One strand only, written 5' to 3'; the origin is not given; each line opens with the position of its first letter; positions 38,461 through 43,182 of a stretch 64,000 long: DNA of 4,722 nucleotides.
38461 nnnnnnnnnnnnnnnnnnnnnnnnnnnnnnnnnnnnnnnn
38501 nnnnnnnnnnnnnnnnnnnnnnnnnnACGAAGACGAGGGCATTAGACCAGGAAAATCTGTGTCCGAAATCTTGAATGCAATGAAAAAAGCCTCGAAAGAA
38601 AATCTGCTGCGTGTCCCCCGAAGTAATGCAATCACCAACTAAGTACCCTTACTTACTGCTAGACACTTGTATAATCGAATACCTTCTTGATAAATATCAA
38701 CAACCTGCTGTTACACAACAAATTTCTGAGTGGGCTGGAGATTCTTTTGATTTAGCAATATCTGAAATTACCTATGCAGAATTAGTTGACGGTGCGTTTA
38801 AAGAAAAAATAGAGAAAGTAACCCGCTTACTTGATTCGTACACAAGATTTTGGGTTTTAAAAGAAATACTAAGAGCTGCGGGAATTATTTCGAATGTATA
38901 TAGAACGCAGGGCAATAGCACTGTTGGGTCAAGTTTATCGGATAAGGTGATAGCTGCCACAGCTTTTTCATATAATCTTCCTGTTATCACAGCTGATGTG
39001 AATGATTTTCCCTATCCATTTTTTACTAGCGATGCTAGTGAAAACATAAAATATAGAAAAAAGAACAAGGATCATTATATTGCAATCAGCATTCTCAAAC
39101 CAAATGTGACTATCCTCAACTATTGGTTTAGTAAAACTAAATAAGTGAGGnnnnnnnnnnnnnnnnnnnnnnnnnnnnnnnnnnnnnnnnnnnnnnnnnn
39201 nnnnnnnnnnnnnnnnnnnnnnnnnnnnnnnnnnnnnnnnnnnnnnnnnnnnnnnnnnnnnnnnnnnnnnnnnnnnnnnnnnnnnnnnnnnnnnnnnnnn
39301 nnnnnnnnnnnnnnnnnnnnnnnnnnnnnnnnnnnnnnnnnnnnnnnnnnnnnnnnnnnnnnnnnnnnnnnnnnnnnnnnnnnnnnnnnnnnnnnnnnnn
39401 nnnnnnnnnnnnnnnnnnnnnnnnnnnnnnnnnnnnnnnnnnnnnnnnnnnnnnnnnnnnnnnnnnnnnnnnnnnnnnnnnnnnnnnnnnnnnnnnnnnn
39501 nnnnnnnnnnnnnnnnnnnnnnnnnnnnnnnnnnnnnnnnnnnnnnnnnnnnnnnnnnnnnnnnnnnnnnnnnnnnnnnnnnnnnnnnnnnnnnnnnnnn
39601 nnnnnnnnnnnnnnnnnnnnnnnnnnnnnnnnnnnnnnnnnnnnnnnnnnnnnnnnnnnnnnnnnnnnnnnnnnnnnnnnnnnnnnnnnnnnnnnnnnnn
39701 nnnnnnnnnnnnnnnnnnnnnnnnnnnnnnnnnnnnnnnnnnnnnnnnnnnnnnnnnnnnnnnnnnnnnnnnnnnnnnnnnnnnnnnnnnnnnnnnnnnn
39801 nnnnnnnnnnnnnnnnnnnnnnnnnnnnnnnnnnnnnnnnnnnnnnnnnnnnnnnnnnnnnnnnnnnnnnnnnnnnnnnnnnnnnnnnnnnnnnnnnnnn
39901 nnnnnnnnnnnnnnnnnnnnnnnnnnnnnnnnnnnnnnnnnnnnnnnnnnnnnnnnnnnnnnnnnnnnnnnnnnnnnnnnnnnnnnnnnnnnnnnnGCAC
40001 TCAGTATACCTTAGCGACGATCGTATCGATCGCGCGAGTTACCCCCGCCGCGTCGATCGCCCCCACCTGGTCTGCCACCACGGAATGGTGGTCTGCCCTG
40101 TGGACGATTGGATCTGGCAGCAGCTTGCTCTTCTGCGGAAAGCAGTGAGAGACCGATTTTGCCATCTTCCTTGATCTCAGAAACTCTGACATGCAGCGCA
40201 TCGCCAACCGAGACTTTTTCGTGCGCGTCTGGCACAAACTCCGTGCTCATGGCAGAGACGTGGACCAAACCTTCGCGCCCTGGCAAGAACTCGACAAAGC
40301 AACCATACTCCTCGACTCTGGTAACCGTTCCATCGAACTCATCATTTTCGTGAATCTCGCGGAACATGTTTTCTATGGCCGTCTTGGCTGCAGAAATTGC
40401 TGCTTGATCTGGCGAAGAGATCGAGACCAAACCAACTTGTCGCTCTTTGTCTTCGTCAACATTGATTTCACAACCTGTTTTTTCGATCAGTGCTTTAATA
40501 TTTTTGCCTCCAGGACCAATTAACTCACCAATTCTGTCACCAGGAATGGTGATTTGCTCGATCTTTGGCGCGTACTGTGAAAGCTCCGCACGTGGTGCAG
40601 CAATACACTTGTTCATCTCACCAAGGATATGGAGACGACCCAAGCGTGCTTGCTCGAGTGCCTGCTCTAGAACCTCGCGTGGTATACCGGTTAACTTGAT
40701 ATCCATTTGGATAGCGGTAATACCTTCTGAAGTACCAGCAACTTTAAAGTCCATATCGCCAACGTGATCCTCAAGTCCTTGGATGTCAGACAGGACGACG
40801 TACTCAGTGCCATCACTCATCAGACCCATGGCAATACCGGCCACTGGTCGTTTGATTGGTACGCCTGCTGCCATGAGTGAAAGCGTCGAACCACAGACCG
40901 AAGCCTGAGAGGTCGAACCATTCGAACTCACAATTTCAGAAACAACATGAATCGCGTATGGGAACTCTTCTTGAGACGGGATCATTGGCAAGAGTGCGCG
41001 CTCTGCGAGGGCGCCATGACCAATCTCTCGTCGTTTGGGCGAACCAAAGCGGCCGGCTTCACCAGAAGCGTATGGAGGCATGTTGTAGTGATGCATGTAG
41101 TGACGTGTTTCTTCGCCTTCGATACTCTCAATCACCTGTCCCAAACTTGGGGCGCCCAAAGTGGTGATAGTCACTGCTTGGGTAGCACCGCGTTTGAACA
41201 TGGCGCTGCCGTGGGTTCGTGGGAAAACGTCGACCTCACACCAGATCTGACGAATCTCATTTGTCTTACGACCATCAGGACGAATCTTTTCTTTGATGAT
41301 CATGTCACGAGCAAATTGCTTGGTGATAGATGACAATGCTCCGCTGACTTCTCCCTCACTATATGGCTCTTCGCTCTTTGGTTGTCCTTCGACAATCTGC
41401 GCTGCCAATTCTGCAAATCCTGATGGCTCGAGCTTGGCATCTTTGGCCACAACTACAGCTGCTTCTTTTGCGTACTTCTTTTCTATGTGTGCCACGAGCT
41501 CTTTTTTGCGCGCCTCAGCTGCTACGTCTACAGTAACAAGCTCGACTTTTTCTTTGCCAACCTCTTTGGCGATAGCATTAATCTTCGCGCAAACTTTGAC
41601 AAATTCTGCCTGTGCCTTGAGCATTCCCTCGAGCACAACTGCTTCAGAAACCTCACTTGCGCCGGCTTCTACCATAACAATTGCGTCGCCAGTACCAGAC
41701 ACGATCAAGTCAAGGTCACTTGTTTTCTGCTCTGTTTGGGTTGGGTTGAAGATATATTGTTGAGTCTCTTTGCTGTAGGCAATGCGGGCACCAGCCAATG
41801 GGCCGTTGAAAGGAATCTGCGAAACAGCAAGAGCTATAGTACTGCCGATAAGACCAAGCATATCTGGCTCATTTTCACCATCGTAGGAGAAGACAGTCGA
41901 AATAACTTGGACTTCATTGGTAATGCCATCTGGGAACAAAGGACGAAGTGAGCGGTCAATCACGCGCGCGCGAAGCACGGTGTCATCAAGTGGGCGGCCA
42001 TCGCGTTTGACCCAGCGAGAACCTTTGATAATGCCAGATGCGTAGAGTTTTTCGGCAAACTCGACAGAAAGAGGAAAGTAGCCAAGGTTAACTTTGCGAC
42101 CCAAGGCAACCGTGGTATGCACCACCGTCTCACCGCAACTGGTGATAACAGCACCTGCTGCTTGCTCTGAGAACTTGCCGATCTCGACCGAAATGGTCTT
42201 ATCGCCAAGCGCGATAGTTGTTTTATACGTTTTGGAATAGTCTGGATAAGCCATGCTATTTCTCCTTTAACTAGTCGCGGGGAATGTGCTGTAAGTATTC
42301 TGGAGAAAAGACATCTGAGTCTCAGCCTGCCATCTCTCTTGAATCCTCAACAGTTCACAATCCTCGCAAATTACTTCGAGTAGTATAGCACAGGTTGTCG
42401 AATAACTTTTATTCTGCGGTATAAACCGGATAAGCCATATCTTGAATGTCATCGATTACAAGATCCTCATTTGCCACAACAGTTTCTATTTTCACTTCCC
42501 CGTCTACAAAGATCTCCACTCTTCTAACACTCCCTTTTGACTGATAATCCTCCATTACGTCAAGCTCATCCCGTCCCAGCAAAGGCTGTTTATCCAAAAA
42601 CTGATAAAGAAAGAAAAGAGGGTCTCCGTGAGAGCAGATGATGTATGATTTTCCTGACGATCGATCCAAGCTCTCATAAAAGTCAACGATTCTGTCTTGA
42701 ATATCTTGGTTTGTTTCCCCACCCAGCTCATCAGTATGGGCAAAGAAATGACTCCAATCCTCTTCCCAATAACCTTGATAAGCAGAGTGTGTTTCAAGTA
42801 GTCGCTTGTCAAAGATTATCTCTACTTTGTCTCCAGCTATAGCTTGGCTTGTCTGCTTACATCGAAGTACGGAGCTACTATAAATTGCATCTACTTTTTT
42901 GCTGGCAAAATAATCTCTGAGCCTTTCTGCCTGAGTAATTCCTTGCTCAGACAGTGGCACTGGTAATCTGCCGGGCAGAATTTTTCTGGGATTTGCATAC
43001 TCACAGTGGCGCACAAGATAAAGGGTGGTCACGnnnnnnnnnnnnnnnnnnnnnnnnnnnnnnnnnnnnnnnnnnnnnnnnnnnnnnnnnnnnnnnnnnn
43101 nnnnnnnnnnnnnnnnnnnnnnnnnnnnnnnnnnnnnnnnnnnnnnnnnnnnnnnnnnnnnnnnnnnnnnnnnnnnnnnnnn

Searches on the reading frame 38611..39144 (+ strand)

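Call 95: search_protein_families(library=pfam, proteins=[window:38611-39144:+], max_evalue=0.01)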
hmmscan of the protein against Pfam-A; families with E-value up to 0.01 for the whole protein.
window:38611-39144:+ (177 aa): 1 family
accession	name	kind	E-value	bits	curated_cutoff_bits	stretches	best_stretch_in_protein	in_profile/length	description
PF01850.27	PIN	-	6.4e-09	36.9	23.6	1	16-129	2-111/120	PIN domain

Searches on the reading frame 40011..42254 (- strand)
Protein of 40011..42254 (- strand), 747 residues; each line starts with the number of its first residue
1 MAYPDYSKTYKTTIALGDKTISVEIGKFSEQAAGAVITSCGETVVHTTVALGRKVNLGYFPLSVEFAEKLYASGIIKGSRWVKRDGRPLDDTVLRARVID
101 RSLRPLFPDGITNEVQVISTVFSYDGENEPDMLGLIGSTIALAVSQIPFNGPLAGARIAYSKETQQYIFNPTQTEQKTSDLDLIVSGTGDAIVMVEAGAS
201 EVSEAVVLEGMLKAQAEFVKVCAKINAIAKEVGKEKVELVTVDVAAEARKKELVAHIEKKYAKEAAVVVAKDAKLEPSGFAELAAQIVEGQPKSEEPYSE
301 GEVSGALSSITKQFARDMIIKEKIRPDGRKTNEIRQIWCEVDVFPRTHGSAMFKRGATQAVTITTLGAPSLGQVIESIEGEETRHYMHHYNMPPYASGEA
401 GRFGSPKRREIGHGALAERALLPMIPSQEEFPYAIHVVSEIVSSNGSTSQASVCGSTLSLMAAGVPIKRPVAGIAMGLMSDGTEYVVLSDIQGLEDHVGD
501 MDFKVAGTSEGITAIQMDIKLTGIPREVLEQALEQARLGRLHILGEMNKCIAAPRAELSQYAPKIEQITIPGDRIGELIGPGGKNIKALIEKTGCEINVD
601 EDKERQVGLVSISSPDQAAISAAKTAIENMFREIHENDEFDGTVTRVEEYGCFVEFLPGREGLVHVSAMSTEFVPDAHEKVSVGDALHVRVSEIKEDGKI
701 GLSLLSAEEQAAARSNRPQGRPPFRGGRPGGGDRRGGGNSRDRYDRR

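Call 66: find_related_loci(query=window:40011-42254:-, collection=genome_contigs, flank=6000)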
Query window:40011-42254:- (747 aa) in genome_contigs; peptide patterns used: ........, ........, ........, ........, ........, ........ (x = any residue, [..] = any of these).
535 stretches matched a pattern; 500 encode a relative of the query (tblastn E <= 1e-3); the best 80 are kept; 80 distinct loci.
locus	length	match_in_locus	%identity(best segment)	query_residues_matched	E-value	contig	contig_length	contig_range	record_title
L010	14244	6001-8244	90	1-747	0e+0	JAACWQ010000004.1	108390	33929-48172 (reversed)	MAG: Candidatus Paceibacterota bacterium isolate CG_2015-01t_44_17 CG_2015-01t_curated_scaffold_41, whole genome shotgun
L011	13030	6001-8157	88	1-719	0e+0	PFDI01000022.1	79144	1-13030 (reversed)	MAG: Candidatus Pacebacteria bacterium CG10_big_fil_rev_8_21_14_0_10_44_54 CG10_8_21_14_0.10_scaffold_875_c, whole genom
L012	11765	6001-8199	75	1-731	0e+0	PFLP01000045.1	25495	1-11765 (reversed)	MAG: Candidatus Pacebacteria bacterium CG_4_10_14_0_8_um_filter_42_14 CG_4_10_14_0.8_um_filter_scaffold_848_c, whole gen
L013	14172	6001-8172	73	1-720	0e+0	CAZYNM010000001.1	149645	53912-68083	MAG TPA_asm: uncultured Pseudomonadales bacterium isolate SRP292972_co1_113 genome assembly, contig: NODE_128_length_149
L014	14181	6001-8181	72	1-724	0e+0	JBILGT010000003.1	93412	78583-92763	MAG: Limisphaerales bacterium isolate ME2016-09-28_3300042471_group7_bin68 Rohwer_bin1526_scaffold_55_c1, whole genome s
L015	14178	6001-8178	72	1-722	0e+0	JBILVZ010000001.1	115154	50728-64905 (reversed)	MAG: Methylococcaceae bacterium isolate ME2018-08-25_3300042355_group8_bin66 Rohwer_bin1527_scaffold_1_c1, whole genome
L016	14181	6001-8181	70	1-724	0e+0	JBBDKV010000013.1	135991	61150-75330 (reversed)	MAG: Patescibacteria group bacterium isolate LejiaA_43_11 Lejia_A_210_length_135991_cov_7, whole genome shotgun sequence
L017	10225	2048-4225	71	1-722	0e+0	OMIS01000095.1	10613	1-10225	bacterium isolate AM_0466 genome assembly, contig: AM_0466_95, whole genome shotgun sequence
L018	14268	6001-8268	68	1-746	0e+0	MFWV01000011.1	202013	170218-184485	MAG: Candidatus Pacebacteria bacterium RIFOXYA1_FULL_38_18 rifoxya1_full_scaffold_7, whole genome shotgun sequence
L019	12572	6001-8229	67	1-746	0e+0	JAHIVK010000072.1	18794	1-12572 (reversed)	MAG: Patescibacteria group bacterium isolate MM_PC_MetaG.mb.77 MM_PC_MetaG.mb.77_k141_1638005, whole genome shotgun sequ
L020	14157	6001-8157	70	1-714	0e+0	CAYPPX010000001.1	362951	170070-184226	MAG TPA_asm: uncultured Pseudomonadales bacterium isolate SRP093185_co1_36 genome assembly, contig: NODE_1_length_362951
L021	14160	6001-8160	70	1-716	0e+0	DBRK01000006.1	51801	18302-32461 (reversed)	MAG TPA_asm: Patescibacteria group bacterium UBA1370 UBA1370_contig_6272, whole genome shotgun sequence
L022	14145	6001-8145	69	1-710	0e+0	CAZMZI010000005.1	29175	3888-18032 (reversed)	MAG TPA_asm: uncultured Pseudomonadales bacterium isolate SRP192515_co1_162 genome assembly, contig: NODE_1400_length_29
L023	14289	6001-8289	67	1-743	0e+0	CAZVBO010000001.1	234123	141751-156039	MAG TPA_asm: uncultured Pseudomonadales bacterium isolate SRP304446_co1_134 genome assembly, contig: NODE_6_length_23412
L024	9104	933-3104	69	1-719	0e+0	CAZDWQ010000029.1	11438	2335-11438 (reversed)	MAG TPA_asm: uncultured Pseudomonadales bacterium isolate SRP192515_co1_182 genome assembly, contig: NODE_5600_length_11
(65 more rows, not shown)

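Call 89: search_protein_families(library=pfam, proteins=[L010:2397-2720:+], max_evalue=0.01)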
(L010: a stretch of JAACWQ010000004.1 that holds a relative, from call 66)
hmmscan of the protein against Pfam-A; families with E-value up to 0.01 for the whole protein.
L010:2397-2720:+ (107 aa): 1 family
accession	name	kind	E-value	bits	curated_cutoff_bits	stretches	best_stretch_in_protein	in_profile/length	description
PF05973.20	Gp49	-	9.7e-20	70.9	23.9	1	16-103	2-89/90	Phage derived protein Gp49-like (DUF891)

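Call 95: search_protein_families(library=pfam, proteins=[L010:2730-3035:+, L010:3057-3950:+], max_evalue=0.01)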
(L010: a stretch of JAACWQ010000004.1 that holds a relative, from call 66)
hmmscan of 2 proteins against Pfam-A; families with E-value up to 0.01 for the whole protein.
L010:2730-3035:+ (101 aa): 5 families
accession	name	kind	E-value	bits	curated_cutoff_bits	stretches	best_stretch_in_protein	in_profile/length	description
PF01381.28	HTH_3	-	2.7e-15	56.6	23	1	45-96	1-52/55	Helix-turn-helix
PF13560.12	HTH_31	-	2.2e-09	37.9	27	1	41-93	2-55/64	Helix-turn-helix domain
PF13744.12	HTH_37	-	1.4e-05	25.2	27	1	22-99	3-78/80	Helix-turn-helix domain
PF12844.13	HTH_19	-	7.6e-05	23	30.2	1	45-93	4-52/64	Helix-turn-helix domain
PF13443.12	HTH_26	-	0.0012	19.5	22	1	45-93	2-51/63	Cro/C1-type HTH DNA-binding domain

L010:3057-3950:+ (297 aa): 4 families
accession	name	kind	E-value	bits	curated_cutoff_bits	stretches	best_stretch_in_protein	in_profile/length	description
PF12146.15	Hydrolase_4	-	1.6e-07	31.3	27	1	29-175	5-129/239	Serine aminopeptidase, S33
PF12697.13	Abhydrolase_6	-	5.9e-07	30.8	26.3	1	31-279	1-206/217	Alpha/beta hydrolase family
PF08538.16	DUF1749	-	6.7e-06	25.9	24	1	112-291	100-290/299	Protein of unknown function (DUF1749)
PF00561.26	Abhydrolase_1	-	9.4e-06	25.9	25.8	1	31-168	3-119/245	alpha/beta hydrolase fold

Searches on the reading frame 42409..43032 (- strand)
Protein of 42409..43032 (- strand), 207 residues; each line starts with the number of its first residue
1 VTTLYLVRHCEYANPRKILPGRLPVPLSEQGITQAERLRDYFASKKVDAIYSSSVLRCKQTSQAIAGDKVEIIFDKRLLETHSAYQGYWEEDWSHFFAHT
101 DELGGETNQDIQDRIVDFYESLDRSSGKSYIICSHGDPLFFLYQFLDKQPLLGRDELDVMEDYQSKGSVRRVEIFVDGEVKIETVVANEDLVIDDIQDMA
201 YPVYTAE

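Call 95: search_protein_families(library=pfam, proteins=[window:42409-43032:-], max_evalue=0.01)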
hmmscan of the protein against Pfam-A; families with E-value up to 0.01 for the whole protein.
window:42409-43032:- (207 aa): 1 family
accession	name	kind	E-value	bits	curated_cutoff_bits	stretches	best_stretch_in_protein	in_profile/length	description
PF00300.27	His_Phos_1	-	3.2e-26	92.7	21.7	1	4-157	1-169/194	Histidine phosphatase superfamily (branch 1)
